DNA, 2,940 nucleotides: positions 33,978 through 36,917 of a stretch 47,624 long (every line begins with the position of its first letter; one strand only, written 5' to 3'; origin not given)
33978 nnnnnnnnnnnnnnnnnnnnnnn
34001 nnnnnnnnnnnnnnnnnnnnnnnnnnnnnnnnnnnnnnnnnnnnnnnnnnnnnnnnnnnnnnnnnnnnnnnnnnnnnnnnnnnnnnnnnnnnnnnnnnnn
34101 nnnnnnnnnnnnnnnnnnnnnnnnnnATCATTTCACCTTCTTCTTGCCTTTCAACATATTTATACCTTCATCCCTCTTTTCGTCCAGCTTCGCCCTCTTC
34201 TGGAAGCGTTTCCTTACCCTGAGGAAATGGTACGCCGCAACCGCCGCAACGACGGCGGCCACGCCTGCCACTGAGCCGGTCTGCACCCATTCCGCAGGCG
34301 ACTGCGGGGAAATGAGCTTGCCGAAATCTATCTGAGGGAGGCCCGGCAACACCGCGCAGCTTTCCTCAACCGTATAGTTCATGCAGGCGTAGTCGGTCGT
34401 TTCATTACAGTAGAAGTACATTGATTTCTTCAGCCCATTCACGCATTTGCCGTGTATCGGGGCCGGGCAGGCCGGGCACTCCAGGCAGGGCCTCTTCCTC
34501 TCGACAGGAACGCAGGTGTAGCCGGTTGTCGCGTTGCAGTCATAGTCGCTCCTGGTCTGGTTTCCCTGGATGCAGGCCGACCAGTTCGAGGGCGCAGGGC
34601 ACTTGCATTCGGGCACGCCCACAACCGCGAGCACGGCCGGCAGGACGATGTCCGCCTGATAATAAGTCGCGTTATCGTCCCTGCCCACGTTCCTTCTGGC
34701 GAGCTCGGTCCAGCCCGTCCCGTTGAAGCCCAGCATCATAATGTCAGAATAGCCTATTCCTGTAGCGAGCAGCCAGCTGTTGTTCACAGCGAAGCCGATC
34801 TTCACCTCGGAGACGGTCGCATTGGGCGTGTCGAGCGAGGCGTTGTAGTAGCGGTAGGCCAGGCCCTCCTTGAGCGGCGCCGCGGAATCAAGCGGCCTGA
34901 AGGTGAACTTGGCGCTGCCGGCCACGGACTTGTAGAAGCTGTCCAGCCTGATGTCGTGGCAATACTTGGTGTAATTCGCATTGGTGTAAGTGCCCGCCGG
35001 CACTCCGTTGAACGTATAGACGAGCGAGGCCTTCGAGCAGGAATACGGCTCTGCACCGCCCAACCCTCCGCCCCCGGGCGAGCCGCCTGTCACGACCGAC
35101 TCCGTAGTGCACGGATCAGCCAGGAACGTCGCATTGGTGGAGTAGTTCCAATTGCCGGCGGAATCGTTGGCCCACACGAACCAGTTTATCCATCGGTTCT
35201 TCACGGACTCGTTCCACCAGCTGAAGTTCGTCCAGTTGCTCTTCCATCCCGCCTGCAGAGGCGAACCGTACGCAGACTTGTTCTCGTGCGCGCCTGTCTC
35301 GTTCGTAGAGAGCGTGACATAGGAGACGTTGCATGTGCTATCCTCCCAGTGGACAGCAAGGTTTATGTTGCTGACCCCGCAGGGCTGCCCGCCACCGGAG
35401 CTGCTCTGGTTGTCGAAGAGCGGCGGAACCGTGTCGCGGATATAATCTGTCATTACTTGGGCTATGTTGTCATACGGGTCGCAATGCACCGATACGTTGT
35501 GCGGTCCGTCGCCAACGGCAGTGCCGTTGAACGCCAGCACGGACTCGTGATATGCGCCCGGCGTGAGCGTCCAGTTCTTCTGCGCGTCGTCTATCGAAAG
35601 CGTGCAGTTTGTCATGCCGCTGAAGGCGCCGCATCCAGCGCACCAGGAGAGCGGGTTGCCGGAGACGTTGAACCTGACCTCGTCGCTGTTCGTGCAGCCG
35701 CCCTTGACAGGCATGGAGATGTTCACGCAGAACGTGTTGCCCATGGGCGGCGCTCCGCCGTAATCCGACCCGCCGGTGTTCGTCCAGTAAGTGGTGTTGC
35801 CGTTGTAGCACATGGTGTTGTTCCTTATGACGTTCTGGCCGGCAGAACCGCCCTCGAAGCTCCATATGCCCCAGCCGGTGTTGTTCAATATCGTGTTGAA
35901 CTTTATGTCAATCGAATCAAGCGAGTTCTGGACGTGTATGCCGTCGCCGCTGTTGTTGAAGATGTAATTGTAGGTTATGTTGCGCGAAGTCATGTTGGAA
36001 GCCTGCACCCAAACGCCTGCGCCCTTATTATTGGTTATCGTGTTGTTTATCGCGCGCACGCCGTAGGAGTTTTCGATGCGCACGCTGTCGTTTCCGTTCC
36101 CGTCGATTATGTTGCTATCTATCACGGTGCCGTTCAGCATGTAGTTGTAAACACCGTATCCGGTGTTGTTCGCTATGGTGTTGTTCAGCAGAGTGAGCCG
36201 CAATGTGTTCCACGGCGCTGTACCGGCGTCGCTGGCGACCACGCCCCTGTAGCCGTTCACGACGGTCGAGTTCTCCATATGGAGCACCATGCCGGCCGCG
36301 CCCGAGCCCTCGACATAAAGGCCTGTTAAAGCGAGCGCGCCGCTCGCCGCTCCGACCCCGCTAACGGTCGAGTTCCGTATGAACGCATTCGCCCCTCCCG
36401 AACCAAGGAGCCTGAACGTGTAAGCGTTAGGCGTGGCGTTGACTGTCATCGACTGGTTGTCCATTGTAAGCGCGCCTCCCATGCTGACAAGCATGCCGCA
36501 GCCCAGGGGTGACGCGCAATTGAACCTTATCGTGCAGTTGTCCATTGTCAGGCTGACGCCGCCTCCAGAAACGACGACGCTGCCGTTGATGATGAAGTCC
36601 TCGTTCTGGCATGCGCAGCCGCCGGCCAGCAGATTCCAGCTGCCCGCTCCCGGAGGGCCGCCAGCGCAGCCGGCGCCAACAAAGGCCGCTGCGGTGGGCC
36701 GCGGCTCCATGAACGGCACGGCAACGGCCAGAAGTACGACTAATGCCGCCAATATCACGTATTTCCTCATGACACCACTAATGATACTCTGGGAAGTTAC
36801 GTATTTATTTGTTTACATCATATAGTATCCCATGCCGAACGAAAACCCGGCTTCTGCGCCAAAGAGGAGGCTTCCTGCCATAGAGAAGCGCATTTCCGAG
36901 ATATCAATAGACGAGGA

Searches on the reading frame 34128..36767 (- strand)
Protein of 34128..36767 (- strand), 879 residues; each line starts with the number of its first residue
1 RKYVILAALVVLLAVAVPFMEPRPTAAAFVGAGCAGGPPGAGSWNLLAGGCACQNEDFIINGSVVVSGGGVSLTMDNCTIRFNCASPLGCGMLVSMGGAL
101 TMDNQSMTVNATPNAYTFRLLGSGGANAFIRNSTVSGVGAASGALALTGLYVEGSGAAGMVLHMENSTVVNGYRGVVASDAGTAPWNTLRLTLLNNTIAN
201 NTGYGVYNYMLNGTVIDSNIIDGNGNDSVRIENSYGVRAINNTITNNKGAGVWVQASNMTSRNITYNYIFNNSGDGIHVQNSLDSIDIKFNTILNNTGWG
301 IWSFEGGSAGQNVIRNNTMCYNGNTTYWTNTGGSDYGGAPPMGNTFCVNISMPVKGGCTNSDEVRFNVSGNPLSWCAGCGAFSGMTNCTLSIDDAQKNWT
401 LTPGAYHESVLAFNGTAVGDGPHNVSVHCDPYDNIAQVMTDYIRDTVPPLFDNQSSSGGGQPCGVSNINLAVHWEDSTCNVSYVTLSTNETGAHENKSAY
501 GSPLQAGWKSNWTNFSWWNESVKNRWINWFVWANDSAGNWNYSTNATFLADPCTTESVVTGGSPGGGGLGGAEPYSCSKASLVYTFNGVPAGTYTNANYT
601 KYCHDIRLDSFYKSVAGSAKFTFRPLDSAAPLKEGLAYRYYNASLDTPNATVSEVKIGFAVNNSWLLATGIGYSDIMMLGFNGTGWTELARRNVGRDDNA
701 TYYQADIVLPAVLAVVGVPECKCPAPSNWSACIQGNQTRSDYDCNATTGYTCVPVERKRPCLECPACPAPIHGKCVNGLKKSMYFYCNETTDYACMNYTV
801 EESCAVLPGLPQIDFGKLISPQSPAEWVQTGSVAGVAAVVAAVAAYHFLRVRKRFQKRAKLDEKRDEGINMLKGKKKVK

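Call 69: search_protein_families(library=pfam, proteins=[window:34128-36767:-], max_evalue=1)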
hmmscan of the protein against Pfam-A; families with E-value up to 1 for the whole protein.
window:34128-36767:- (879 aa): 2 families
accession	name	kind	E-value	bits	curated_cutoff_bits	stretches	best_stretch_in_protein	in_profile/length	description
PF13229.12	Beta_helix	-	7.4e-17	61.9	25.9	3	124-293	7-158/158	Right handed beta helix region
PF05048.19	NosD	-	1.6e-09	38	23.6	1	150-336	19-186/212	Periplasmic copper-binding protein (NosD)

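Call 70: search_protein_families(library=ncbifam, proteins=[window:34128-36767:-], max_evalue=1)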
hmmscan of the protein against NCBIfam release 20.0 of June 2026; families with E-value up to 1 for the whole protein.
window:34128-36767:- (879 aa): 4 families
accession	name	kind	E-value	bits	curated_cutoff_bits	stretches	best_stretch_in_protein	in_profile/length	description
TIGR04213.1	PGF_pre_PGF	domain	1.7e-09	37.9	28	1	634-708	66-144/153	PGF-pre-PGF domain-containing protein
TIGR03804.1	para_beta_helix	repeat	0.0031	17.2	19.45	3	230-259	3-31/44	parallel beta-helix repeat protein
NF010293.0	PRK13733.1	subfamily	0.066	13.5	150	0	738-756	22-40/171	F-type conjugal transfer protein TraV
NF038177.1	epimerase_AlgG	equivalog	0.43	9.1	700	0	105-301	199-395/519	mannuronan 5-epimerase AlgG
